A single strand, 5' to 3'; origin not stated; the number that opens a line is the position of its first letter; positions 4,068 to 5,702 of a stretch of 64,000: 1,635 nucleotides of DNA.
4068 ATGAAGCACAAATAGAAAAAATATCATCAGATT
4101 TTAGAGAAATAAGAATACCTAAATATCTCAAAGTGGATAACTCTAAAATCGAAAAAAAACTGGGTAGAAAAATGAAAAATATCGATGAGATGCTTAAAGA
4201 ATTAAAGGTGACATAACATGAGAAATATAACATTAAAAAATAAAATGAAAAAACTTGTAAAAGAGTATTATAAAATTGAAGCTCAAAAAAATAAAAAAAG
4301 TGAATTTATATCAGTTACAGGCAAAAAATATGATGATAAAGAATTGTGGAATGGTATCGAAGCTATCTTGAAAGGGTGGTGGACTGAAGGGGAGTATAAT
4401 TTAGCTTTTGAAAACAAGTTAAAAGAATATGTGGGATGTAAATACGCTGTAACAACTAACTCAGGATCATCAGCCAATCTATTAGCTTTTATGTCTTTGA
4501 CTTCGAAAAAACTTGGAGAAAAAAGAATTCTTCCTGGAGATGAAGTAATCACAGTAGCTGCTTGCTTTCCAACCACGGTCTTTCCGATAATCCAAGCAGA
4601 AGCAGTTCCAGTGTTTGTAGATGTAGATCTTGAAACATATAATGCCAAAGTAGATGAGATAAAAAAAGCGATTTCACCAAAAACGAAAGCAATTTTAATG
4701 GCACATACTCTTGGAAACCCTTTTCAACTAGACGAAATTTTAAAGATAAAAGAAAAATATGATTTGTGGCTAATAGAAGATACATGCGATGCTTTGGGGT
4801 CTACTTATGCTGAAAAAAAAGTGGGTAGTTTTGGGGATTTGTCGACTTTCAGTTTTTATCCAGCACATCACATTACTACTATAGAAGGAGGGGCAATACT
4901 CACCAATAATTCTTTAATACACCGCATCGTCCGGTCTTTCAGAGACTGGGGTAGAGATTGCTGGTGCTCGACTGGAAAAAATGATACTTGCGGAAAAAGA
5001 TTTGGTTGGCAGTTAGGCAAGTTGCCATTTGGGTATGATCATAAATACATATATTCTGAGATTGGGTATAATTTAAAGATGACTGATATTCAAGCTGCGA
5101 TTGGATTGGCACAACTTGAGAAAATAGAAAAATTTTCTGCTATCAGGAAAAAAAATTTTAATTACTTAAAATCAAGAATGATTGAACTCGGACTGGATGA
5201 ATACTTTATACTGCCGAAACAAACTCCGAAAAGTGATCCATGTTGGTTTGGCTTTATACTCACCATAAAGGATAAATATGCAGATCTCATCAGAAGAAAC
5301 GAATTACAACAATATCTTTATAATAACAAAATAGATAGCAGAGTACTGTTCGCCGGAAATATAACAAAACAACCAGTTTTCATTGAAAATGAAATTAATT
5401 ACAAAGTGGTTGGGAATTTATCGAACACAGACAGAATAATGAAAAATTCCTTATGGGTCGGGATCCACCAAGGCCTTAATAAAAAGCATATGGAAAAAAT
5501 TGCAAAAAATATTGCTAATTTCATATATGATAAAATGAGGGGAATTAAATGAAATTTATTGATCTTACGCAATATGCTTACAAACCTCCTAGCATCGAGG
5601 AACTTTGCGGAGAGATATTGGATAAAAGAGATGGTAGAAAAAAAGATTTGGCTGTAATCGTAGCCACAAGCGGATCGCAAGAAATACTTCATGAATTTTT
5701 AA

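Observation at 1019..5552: Bacterial-type CDP-3,6-dideoxyhexose biosynthesis cluster in an archaeal genome, with the E1 signature present and no E3 reductase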

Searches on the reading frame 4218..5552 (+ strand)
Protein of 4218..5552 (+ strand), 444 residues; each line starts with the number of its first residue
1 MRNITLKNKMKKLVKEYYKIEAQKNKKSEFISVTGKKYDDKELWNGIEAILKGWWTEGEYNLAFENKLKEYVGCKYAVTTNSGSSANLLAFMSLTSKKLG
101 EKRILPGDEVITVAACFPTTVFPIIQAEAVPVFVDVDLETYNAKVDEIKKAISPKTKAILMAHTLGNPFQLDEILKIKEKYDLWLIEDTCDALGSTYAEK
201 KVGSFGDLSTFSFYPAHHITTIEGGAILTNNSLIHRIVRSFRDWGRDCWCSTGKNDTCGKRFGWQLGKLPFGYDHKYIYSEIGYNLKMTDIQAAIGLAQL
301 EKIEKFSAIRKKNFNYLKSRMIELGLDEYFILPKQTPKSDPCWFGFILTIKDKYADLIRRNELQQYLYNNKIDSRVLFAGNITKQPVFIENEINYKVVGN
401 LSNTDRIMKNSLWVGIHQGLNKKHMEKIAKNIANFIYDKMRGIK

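Call 3: search_protein_families(library=pfam, proteins=[window:4218-5552:+])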
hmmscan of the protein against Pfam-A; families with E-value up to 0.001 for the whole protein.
window:4218-5552:+ (444 aa): 3 families
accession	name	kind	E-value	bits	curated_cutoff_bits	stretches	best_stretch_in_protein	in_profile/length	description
PF01041.23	DegT_DnrJ_EryC1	-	2.6e-95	320.1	19.8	1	41-432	5-359/360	DegT/DnrJ/EryC1/StrS aminotransferase family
PF01212.27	Beta_elim_lyase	-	0.00015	21.7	27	1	63-179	36-156/288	Beta-eliminating lyase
PF01053.26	Cys_Met_Meta_PP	-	0.00019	20.5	27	1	63-170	56-151/381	Cys/Met metabolism PLP-dependent enzyme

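Call 4: search_protein_families(library=ncbifam, proteins=[window:4218-5552:+])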
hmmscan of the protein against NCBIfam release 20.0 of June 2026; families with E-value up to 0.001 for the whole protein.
window:4218-5552:+ (444 aa): 20 families
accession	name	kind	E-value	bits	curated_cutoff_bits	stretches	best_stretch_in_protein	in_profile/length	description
NF011936.0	PRK15407.1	equivalog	4e-191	635.5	423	1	5-437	8-437/440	lipopolysaccharide biosynthesis protein RfbH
TIGR03588.1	PseC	equivalog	2.9e-55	187.7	423.5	1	48-434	19-378/380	UDP-4-amino-4,6-dideoxy-N-acetyl-beta-L-altrosamine transaminase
TIGR04181.1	NHT_00031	hypoth_equivalog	3.8e-50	170.7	420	2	48-239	18-218/359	LegC family aminotransferase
NF008658.2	PRK11658.1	equivalog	7.9e-45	153.1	631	1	29-413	3-358/379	UDP-4-amino-4-deoxy-L-arabinose aminotransferase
NF008687.0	PRK11706.1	equivalog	3.6e-40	137.9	375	2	56-235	28-199/375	dTDP-4-amino-4,6-dideoxygalactose transaminase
TIGR02379.1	ECA_wecE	subfamily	2.2e-33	115.6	434.85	1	57-236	29-202/376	dTDP-4-amino-4,6-dideoxy-D-glucose transaminase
TIGR04427.1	PLP_DesI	equivalog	1.1e-32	113.7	650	1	38-249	29-232/390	dTDP-4-dehydro-6-deoxyglucose aminotransferase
NF005816.0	PRK07682.1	equivalog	9.2e-07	27.8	620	1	104-192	111-206/390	aminotransferase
NF004770.0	PRK06108.1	subfamily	2e-06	26.9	422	1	104-208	117-229/396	pyridoxal phosphate-dependent aminotransferase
NF006488.0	PRK08912.1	equivalog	6.8e-06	25.2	498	1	104-169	108-172/387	aminotransferase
NF005305.0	PRK06836.1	equivalog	1e-05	25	376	1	106-162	121-177/396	pyridoxal phosphate-dependent aminotransferase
NF005744.0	PRK07568.1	subfamily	4e-05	22.6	389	1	78-206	92-218/398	pyridoxal phosphate-dependent aminotransferase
NF005817.0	PRK07683.1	equivalog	4.6e-05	22.3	575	1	106-165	112-171/387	aminotransferase A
NF004621.0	PRK05957.1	equivalog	5.4e-05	22.1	498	1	105-161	111-166/389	pyridoxal phosphate-dependent aminotransferase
NF041091.1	asp_aminotase_Arch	equivalog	8.3e-05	21.6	550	1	106-188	110-199/376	aspartate aminotransferase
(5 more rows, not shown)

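Call 6: find_homologous_proteins(query=window:4218-5552:+)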
Query window:4218-5552:+ (444 aa): 8000 proteins with E <= 0.001 among 8000 candidates; the best 120 are listed.
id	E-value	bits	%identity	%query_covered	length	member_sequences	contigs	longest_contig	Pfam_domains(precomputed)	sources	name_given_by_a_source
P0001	0.0e+0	1020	100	100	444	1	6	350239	PF01041.24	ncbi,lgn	ncbi:MAG: lipopolysaccharide biosynthesis protein RfbH [archaeon]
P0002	1.6e-205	701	68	98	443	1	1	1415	PF01041.24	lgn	-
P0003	1.1e-173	596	61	96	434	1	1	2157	PF00266.26,PF01212.28,PF01053.27,PF01041.24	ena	-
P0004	9.7e-173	593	61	96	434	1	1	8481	PF00266.26,PF01212.28,PF01053.27,PF01041.24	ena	-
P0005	3.1e-170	585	60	95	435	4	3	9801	PF00266.26,PF01053.27,PF01041.24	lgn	-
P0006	4.6e-170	584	58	98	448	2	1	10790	PF01212.28,PF01041.24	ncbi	ncbi:MAG: lipopolysaccharide biosynthesis protein RfbH [Candidatus Micrarchaeota archaeon]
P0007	7.9e-170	583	60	95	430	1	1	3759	PF00155.28,PF00266.26,PF01212.28,PF01053.27,PF01041.24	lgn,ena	-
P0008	1.2e-169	583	60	95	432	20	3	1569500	PF00266.26,PF01041.24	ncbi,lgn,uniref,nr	ncbi:DegT/DnrJ/EryC1/StrS aminotransferase [Methanococcus aeolicus Nankai-3]|uniref:DegT/DnrJ/EryC1/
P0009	3.3e-168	578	59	95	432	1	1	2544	PF00266.26,PF01053.27,PF01041.24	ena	-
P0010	3.5e-168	578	58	96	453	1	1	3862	PF01041.24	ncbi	-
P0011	4.7e-168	578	57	97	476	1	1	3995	PF01041.24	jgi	jgi:CDP-6-deoxy-D-xylo-4-hexulose-3-dehydrase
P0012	5.5e-168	577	59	97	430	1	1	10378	PF00266.26,PF01053.27,PF01041.24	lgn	-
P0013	5.9e-168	577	58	98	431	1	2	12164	PF00266.26,PF01212.28,PF01041.24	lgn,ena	-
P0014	1.5e-167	576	58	95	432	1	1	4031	PF00266.26,PF01053.27,PF01041.24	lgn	-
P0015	2.7e-167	575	60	97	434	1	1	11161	PF00266.26,PF01041.24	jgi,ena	-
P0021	1.4e-165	570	60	90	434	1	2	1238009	PF00266.26,PF01053.27,PF01041.24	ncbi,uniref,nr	ncbi:lipopolysaccharide biosynthesis protein RfbH [Methanocaldococcus villosus KIN24-T80]|uniref:Lip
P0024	6.6e-165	567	58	97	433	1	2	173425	PF00266.26,PF01041.24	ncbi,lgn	ncbi:MAG: lipopolysaccharide biosynthesis protein RfbH [Candidatus Woesearchaeota archaeon]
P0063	3.6e-159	548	58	91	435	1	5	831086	PF00266.26,PF01212.28,PF01053.27,PF01041.24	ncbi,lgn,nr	ncbi:MAG: lipopolysaccharide biosynthesis protein RfbH [Candidatus Magasanikbacteria bacterium]|nr:l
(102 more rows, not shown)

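Call 7: find_encoding_contigs(protein=window:4218-5552:+, flank=10000, max_places=6)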
Protein window:4218-5552:+ (444 aa): 7 contigs read that carry it; 5 places shown.
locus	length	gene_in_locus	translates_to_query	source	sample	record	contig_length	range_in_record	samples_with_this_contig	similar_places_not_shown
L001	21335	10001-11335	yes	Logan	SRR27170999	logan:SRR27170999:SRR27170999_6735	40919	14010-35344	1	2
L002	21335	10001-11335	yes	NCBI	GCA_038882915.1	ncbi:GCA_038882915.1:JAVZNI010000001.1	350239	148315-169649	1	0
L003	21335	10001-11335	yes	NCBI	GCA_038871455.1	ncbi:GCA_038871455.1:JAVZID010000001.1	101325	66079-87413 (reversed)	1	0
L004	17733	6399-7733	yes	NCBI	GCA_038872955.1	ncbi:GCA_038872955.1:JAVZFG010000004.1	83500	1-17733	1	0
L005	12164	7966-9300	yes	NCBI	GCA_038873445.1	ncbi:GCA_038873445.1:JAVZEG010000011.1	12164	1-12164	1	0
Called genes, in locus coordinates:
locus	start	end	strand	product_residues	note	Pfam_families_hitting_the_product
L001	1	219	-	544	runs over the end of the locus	PF02518:HATPase_c, PF13589:HATPase_c_3 (faint), PF09239:Topo-VIb_trans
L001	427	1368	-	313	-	PF01925:TauE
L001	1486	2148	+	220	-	PF01022:HTH_5, PF12797:Fer4_2 (weak), PF00037:Fer4 (weak), PF14697:Fer4_21 (weak), PF12838:Fer4_7 (faint)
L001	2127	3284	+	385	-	-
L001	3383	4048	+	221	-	PF13173:AAA_14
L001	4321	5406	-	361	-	PF00534:Glycos_transf_1, PF13692:Glyco_trans_1_4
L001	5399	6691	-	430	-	PF00534:Glycos_transf_1, PF13692:Glyco_trans_1_4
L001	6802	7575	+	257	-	PF00483:NTP_transferase, PF12804:NTP_transf_3 (weak)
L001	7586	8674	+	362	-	PF01073:3Beta_HSD, PF01370:Epimerase, PF02719:Polysacc_synt_2, PF04321:RmlD_sub_bind, PF16363:GDP_Man_Dehyd, PF07993:NAD_binding_4 (weak)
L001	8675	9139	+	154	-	PF00908:dTDP_sugar_isom, PF05523:FdtA (weak), PF14667:Polysacc_synt_C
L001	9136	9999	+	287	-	PF01370:Epimerase, PF04321:RmlD_sub_bind, PF16363:GDP_Man_Dehyd (weak)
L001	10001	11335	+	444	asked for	PF01041:DegT_DnrJ_EryC1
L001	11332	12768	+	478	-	PF00535:Glycos_transf_2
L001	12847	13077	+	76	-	PF04410:Gar1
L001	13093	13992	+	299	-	PF08271:Zn_Ribbon_TF, PF00382:TFIIB, PF04545:Sigma70_r4 (faint), PF00382:TFIIB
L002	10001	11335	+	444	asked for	PF01041:DegT_DnrJ_EryC1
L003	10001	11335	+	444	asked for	PF01041:DegT_DnrJ_EryC1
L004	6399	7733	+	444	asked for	PF01041:DegT_DnrJ_EryC1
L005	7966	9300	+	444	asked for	PF01041:DegT_DnrJ_EryC1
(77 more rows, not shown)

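Call 9: search_solved_structures(query=window:4218-5552:+, show_alignments=2, max_evalue=1e-20)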
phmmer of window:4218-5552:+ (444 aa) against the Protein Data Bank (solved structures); distinct sequences matched with E-value up to 1e-20: 45.
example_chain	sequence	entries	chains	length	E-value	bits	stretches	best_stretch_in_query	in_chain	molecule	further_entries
3bcx_A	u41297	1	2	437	6.6e-147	493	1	28-435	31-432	CDP-6-deoxy-L-threo-D-glycero-4-hexulose-3-dehydrase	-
3bb8_A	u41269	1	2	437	1.2e-145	488.9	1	28-435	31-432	CDP-4-keto-6-deoxy-D-glucose-3-dehydrase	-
2gms_A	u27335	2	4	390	1.5e-58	201.9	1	37-418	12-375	Putative pyridoxamine 5-phosphate-dependent dehydrase, Wbdk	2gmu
3b8x_A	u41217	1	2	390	1.5e-57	198.6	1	37-418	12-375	Pyridoxamine 5-phosphate-dependent dehydrase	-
2r0t_A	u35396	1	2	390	2.7e-57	197.7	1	37-418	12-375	Pyridoxamine 5-phosphate-dependent dehydrase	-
3gr9_A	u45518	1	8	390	7.1e-57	196.3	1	37-418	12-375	ColD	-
7b0d_A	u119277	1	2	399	1.4e-47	165.7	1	41-246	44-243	Glutamine--scyllo-inositol transaminase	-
9wvy_A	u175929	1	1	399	1.2e-44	156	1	34-311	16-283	Putative NDP-4-keto-6-deoxyglucose-3-dehydratase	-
7b0m_AAA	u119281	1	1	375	5.4e-42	147.3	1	56-234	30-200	Sugar aminotransferase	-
3bn1_A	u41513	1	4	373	2.8e-39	138.3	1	31-247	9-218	Perosamine synthetase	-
3dr7_A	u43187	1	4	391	3e-39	138.2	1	31-247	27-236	Putative perosamine synthetase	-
3dr4_A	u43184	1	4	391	4.1e-39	137.8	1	31-247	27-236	Putative perosamine synthetase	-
4lc3_A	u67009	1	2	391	2.6e-36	128.6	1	28-234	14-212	Putative UDP-4-amino-4-deoxy-l-arabinose--oxoglutarate aminotransferase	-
3frk_A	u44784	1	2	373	1.2e-35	126.4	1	49-246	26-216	QdtB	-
2c7t_A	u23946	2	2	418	3.9e-32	114.8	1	47-348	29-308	GLUTAMINE-2-DEOXY-SCYLLO-INOSOSE AMINOTRANSFERASE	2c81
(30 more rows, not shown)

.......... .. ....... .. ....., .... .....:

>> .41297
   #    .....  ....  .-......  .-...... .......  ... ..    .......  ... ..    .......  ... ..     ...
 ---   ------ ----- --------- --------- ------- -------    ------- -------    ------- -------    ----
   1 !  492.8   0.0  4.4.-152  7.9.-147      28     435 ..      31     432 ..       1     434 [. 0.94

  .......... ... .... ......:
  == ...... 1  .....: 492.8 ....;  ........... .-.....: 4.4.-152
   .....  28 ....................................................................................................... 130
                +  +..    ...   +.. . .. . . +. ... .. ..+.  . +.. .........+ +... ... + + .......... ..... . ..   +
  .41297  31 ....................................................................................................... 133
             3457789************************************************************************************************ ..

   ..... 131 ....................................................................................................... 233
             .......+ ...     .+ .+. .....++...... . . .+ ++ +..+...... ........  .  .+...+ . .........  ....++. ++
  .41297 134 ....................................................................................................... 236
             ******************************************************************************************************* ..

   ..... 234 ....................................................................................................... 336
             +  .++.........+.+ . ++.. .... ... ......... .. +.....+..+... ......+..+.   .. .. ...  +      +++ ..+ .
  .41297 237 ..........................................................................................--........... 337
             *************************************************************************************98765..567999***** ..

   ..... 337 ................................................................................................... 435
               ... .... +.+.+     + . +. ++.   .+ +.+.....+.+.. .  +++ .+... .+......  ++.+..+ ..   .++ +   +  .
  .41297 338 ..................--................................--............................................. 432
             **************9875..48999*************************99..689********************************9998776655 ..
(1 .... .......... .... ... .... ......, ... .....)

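Call 10: find_encoding_contigs(protein=P0008, flank=10000, max_places=1)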
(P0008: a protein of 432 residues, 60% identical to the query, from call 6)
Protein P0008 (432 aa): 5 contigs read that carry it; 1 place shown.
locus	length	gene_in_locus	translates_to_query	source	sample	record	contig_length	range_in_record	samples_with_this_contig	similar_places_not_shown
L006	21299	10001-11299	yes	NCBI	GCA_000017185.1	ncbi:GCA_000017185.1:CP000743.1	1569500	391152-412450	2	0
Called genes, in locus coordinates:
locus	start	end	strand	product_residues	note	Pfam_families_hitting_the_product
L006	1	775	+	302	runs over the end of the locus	PF01073:3Beta_HSD, PF01370:Epimerase, PF02719:Polysacc_synt_2, PF04321:RmlD_sub_bind, PF13460:NAD_binding_10, PF16363:GDP_Man_Dehyd, PF07993:NAD_binding_4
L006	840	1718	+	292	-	PF00483:NTP_transferase, PF12804:NTP_transf_3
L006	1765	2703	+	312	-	PF01073:3Beta_HSD, PF01370:Epimerase, PF02719:Polysacc_synt_2, PF04321:RmlD_sub_bind, PF07993:NAD_binding_4, PF08659:KR (weak), PF13460:NAD_binding_10, PF16363:GDP_Man_Dehyd, +1 more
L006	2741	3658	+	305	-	PF01370:Epimerase, PF04321:RmlD_sub_bind, PF16363:GDP_Man_Dehyd, PF02719:Polysacc_synt_2, PF07993:NAD_binding_4 (weak)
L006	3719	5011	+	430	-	PF13173:AAA_14, PF13635:DUF4143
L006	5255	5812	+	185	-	PF00908:dTDP_sugar_isom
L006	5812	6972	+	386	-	PF01637:ATPase_2, PF21690:MJ1010-like_2nd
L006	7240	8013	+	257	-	PF00483:NTP_transferase, PF12804:NTP_transf_3 (weak)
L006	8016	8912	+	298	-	-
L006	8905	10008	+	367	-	PF01073:3Beta_HSD (weak), PF01370:Epimerase, PF02719:Polysacc_synt_2, PF04321:RmlD_sub_bind, PF07993:NAD_binding_4 (faint), PF16363:GDP_Man_Dehyd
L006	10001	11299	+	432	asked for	PF01041:DegT_DnrJ_EryC1, PF00266:Aminotran_5 (faint)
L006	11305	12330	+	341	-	PF01073:3Beta_HSD, PF01370:Epimerase, PF02719:Polysacc_synt_2, PF04321:RmlD_sub_bind, PF08659:KR (weak), PF16363:GDP_Man_Dehyd, PF07993:NAD_binding_4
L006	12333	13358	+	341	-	PF00535:Glycos_transf_2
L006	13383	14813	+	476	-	PF01943:Polysacc_synt, PF13440:Polysacc_synt_3, PF01554:MatE (weak)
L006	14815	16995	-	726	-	PF09971:DUF2206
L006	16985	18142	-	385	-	PF01075:Glyco_transf_9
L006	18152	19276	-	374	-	PF13439:Glyco_transf_4, PF20706:GT4-conflict, PF00534:Glycos_transf_1, PF13692:Glyco_trans_1_4, PF13524:Glyco_trans_1_2, PF00982:Glyco_transf_20 (weak)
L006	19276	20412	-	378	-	PF13439:Glyco_transf_4, PF00534:Glycos_transf_1, PF13692:Glyco_trans_1_4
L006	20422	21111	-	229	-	PF00535:Glycos_transf_2, PF13641:Glyco_tranf_2_3 (weak)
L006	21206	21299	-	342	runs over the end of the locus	PF01370:Epimerase, PF02719:Polysacc_synt_2 (weak), PF04321:RmlD_sub_bind, PF16363:GDP_Man_Dehyd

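Call 11: find_encoding_contigs(protein=P0021, flank=10000, max_places=1)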
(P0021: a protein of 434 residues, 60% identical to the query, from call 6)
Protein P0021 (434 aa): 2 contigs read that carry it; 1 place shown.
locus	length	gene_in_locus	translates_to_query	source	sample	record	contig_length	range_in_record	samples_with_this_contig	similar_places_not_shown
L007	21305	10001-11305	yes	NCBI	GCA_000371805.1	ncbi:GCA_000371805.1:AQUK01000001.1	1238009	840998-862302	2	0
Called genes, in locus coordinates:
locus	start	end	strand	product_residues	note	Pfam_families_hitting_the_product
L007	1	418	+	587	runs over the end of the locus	PF04055:Radical_SAM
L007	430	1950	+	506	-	PF01943:Polysacc_synt, PF03023:MurJ (weak), PF13440:Polysacc_synt_3, PF01554:MatE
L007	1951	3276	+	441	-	PF02558:ApbA (faint), PF03721:UDPG_MGDP_dh_N, PF00984:UDPG_MGDP_dh, PF03720:UDPG_MGDP_dh_C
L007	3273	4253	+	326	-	PF01073:3Beta_HSD, PF01370:Epimerase, PF02719:Polysacc_synt_2, PF04321:RmlD_sub_bind, PF07993:NAD_binding_4 (weak), PF16363:GDP_Man_Dehyd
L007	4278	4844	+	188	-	PF01637:ATPase_2, PF13173:AAA_14 (faint), PF13401:AAA_22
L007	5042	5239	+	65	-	PF21690:MJ1010-like_2nd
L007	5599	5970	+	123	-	PF01943:Polysacc_synt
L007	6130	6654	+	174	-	PF00665:rve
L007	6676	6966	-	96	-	PF09723:Zn_ribbon_8 (faint), PF12760:Zn_ribbon_IS1595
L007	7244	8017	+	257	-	PF00483:NTP_transferase, PF12804:NTP_transf_3 (weak)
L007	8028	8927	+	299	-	PF01073:3Beta_HSD (faint), PF01370:Epimerase, PF02719:Polysacc_synt_2 (weak), PF07993:NAD_binding_4 (weak), PF16363:GDP_Man_Dehyd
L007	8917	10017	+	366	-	PF04321:RmlD_sub_bind, PF01073:3Beta_HSD, PF01370:Epimerase, PF02719:Polysacc_synt_2, PF07993:NAD_binding_4 (faint), PF16363:GDP_Man_Dehyd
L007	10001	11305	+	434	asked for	PF01041:DegT_DnrJ_EryC1, PF00266:Aminotran_5 (faint), PF01053:Cys_Met_Meta_PP (faint)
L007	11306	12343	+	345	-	PF01073:3Beta_HSD, PF01370:Epimerase, PF02719:Polysacc_synt_2, PF04321:RmlD_sub_bind, PF16363:GDP_Man_Dehyd, PF07993:NAD_binding_4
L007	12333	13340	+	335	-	PF00535:Glycos_transf_2, PF13641:Glyco_tranf_2_3 (weak)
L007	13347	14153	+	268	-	PF00535:Glycos_transf_2, PF13641:Glyco_tranf_2_3 (weak)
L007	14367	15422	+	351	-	PF01075:Glyco_transf_9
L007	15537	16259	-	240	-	PF13489:Methyltransf_23, PF13847:Methyltransf_31, PF08241:Methyltransf_11 (weak)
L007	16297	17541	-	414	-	PF13439:Glyco_transf_4, PF00534:Glycos_transf_1, PF13692:Glyco_trans_1_4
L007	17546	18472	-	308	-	PF01073:3Beta_HSD, PF01370:Epimerase, PF02719:Polysacc_synt_2 (faint), PF04321:RmlD_sub_bind, PF16363:GDP_Man_Dehyd, PF07993:NAD_binding_4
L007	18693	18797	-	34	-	PF00534:Glycos_transf_1, PF13692:Glyco_trans_1_4 (weak)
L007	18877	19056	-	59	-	-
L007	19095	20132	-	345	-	PF01075:Glyco_transf_9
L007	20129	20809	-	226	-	PF03141:Methyltransf_29, PF05219:DREV, PF13489:Methyltransf_23, PF07021:MetW, PF13649:Methyltransf_25, PF13847:Methyltransf_31, PF08241:Methyltransf_11, PF08242:Methyltransf_12, +1 more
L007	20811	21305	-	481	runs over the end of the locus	PF01075:Glyco_transf_9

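Call 12: find_encoding_contigs(protein=P0024, flank=10000, max_places=1)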
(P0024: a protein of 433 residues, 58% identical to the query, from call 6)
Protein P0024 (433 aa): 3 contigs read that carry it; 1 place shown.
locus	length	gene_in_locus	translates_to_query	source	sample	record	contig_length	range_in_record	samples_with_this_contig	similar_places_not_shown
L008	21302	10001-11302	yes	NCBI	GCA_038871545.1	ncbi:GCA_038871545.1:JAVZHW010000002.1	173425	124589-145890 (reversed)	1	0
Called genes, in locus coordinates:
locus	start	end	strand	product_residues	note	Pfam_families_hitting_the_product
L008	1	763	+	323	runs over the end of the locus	PF01073:3Beta_HSD, PF01370:Epimerase, PF02719:Polysacc_synt_2, PF04321:RmlD_sub_bind, PF07993:NAD_binding_4, PF16363:GDP_Man_Dehyd, PF13460:NAD_binding_10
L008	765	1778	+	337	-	PF00535:Glycos_transf_2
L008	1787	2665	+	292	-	PF01370:Epimerase, PF02719:Polysacc_synt_2, PF07993:NAD_binding_4 (faint), PF16363:GDP_Man_Dehyd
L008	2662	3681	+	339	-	PF01073:3Beta_HSD, PF01370:Epimerase, PF02719:Polysacc_synt_2, PF04321:RmlD_sub_bind, PF16363:GDP_Man_Dehyd, PF07993:NAD_binding_4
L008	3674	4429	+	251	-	PF00535:Glycos_transf_2, PF13641:Glyco_tranf_2_3 (weak)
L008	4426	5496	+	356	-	PF00535:Glycos_transf_2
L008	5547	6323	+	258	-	PF00483:NTP_transferase, PF12804:NTP_transf_3 (weak)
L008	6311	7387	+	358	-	PF01370:Epimerase, PF02719:Polysacc_synt_2, PF04321:RmlD_sub_bind, PF01073:3Beta_HSD, PF16363:GDP_Man_Dehyd, PF07993:NAD_binding_4 (weak)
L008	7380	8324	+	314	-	PF00106:adh_short, PF01073:3Beta_HSD, PF01370:Epimerase, PF02719:Polysacc_synt_2, PF04321:RmlD_sub_bind, PF07993:NAD_binding_4, PF08659:KR, PF13460:NAD_binding_10, +2 more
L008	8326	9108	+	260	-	PF00456:Transketolase_N, PF13292:DXP_synthase_N, PF00676:E1_dh, PF09364:XFP_N, PF02775:TPP_enzyme_C (weak)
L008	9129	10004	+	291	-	PF02779:Transket_pyr, PF02780:Transketolase_C, PF22613:Transketolase_C_1 (weak)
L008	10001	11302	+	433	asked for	PF01041:DegT_DnrJ_EryC1, PF00266:Aminotran_5 (weak)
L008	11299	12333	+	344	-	PF00535:Glycos_transf_2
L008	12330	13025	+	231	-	PF13489:Methyltransf_23, PF13847:Methyltransf_31, PF08241:Methyltransf_11, PF08242:Methyltransf_12, PF13649:Methyltransf_25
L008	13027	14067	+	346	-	PF04055:Radical_SAM, PF13186:SPASM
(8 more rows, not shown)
